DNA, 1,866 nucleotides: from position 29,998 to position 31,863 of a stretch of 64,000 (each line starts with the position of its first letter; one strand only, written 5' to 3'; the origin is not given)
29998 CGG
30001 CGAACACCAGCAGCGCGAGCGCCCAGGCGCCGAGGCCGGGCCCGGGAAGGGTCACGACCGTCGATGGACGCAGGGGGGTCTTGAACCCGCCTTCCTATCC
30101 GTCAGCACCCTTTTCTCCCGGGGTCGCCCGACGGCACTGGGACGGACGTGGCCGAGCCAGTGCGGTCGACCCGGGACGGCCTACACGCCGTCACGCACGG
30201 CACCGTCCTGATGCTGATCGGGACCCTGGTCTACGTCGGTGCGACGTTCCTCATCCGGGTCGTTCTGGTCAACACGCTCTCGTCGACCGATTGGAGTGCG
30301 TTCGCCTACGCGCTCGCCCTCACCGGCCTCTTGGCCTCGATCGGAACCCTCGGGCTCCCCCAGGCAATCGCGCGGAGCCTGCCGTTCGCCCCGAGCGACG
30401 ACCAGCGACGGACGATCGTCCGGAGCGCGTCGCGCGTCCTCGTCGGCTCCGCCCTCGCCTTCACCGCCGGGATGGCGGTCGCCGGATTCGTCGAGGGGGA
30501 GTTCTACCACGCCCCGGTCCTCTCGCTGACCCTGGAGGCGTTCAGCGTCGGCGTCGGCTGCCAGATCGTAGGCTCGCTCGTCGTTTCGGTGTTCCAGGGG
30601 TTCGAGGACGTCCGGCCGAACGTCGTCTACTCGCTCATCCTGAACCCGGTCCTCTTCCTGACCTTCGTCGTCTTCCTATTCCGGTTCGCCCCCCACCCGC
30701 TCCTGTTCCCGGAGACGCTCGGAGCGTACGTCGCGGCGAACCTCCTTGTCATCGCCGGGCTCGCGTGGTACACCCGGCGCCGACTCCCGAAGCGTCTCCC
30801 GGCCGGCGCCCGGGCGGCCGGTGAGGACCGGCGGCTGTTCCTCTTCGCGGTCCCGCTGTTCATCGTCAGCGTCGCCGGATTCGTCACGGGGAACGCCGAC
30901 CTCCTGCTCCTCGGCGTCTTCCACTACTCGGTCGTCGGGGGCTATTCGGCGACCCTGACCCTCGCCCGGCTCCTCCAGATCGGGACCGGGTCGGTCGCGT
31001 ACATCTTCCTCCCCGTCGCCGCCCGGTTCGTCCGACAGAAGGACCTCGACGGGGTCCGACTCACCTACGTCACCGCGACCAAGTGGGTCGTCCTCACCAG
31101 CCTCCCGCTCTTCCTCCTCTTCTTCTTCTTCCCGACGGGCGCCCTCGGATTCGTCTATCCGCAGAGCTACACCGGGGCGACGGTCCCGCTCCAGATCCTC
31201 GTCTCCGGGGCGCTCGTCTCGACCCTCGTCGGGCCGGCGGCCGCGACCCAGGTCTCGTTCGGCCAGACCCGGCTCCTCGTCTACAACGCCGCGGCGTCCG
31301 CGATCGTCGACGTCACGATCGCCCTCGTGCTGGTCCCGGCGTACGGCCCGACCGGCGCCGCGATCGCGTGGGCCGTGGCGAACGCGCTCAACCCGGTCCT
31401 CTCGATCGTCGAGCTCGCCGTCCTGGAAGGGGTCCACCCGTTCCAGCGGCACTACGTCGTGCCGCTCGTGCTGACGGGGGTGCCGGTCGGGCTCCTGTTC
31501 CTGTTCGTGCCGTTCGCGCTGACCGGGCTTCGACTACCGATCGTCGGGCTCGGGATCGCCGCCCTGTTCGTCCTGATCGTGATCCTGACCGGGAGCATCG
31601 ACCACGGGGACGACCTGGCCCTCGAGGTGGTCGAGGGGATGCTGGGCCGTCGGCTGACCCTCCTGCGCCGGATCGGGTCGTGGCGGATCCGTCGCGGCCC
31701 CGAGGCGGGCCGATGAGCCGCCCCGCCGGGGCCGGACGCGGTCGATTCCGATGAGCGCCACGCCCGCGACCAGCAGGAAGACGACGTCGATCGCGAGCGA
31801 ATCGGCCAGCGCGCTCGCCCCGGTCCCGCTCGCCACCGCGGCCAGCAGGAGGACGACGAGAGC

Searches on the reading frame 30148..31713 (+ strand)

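Call 83: search_protein_families(library=pfam, proteins=[window:30148-31713:+], max_evalue=0.00001)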
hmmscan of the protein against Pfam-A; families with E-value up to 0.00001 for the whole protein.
window:30148-31713:+ (522 aa): 1 family
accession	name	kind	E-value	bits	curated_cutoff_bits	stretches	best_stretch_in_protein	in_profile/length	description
PF01943.22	Polysacc_synt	-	3.9e-18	66.3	28.2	1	17-290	3-269/274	Polysaccharide biosynthesis protein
